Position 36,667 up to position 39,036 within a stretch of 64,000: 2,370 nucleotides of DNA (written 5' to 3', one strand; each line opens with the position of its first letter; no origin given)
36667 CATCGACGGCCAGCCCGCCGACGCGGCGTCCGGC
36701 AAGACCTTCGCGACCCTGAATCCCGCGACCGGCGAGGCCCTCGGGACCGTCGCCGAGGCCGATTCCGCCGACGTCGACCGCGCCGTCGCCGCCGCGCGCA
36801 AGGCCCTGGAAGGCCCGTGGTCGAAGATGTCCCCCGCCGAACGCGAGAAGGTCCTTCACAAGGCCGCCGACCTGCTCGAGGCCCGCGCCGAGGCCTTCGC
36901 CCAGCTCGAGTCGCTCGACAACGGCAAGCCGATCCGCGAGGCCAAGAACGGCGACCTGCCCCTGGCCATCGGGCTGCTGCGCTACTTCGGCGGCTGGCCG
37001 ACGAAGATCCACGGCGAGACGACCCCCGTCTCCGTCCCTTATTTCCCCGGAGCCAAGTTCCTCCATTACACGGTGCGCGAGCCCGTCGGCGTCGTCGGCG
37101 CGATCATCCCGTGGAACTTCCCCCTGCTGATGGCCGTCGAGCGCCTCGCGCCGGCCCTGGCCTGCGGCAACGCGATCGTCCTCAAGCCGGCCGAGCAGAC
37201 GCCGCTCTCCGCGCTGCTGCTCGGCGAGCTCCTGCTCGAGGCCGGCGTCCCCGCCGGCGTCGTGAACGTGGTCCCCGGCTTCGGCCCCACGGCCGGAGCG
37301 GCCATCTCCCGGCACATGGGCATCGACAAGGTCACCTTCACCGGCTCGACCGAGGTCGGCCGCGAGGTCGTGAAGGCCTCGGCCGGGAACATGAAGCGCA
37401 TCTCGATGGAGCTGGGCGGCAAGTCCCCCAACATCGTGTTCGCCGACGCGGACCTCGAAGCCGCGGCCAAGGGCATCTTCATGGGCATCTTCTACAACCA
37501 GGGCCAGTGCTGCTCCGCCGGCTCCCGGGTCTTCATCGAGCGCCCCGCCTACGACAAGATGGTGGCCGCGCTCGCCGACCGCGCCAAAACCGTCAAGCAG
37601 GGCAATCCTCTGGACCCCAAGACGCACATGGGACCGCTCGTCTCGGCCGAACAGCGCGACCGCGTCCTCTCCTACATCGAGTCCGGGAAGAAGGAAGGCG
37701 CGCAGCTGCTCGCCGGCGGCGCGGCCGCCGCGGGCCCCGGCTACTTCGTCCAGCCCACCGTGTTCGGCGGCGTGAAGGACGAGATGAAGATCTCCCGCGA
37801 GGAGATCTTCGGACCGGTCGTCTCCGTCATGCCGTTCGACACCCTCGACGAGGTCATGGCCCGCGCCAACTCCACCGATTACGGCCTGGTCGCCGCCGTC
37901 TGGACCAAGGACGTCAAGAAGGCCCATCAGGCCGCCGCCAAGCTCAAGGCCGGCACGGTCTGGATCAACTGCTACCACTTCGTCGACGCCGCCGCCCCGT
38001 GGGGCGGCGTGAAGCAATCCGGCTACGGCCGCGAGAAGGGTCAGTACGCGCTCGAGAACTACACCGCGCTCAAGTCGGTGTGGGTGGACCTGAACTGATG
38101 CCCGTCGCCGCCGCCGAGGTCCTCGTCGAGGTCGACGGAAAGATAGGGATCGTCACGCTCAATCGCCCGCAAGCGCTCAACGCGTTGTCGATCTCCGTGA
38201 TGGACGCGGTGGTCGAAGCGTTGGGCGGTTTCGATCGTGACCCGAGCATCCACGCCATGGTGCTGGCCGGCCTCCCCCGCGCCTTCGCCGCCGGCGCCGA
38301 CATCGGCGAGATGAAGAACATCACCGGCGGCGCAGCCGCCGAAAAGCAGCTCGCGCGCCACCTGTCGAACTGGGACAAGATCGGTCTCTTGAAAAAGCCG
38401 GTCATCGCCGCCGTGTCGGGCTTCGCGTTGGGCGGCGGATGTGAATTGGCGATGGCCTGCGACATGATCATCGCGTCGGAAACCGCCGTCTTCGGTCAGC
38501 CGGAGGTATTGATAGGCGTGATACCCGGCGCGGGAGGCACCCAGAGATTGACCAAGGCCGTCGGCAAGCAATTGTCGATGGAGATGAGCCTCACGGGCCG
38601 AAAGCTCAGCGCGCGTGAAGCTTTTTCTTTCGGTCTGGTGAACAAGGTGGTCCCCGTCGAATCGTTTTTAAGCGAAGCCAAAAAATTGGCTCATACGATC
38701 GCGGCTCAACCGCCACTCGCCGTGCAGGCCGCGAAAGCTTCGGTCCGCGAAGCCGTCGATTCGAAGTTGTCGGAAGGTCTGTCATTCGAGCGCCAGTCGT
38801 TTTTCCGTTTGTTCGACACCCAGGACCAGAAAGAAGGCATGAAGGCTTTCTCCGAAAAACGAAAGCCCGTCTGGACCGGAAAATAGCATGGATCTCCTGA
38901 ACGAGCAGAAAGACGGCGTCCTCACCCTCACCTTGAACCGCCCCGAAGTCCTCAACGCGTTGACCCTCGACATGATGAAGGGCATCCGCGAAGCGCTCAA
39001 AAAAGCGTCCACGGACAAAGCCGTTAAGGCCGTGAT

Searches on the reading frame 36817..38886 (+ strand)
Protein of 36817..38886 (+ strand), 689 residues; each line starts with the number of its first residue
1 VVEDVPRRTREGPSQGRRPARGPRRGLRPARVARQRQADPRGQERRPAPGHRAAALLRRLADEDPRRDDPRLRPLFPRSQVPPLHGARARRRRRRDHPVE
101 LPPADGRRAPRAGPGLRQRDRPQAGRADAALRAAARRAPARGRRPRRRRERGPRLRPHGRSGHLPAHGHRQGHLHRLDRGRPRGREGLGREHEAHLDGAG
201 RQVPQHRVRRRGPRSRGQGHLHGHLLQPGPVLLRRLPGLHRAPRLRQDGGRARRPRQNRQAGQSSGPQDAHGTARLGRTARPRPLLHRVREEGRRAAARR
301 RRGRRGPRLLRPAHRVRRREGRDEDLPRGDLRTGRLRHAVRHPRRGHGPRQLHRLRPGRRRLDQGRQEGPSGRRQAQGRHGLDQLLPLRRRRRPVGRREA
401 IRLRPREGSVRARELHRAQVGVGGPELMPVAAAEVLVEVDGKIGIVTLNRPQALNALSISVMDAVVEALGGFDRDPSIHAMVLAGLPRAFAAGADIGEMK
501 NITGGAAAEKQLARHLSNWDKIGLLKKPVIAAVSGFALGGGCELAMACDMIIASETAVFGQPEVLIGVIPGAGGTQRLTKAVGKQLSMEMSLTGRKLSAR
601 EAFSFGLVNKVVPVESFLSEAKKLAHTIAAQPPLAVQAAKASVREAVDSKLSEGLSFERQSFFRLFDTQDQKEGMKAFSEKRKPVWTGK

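Call 70: search_protein_families(library=pfam, proteins=[window:36817-38886:+], max_evalue=0.00001)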
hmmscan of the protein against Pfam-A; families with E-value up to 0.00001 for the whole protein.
window:36817-38886:+ (689 aa): 2 families
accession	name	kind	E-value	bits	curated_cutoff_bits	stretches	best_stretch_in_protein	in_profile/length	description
PF00378.25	ECH_1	-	1.3e-76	257.7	27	1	441-688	4-250/251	Enoyl-CoA hydratase/isomerase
PF16113.10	ECH_2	-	1.1e-37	130.8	27.2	1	443-622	1-182/335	Enoyl-CoA hydratase/isomerase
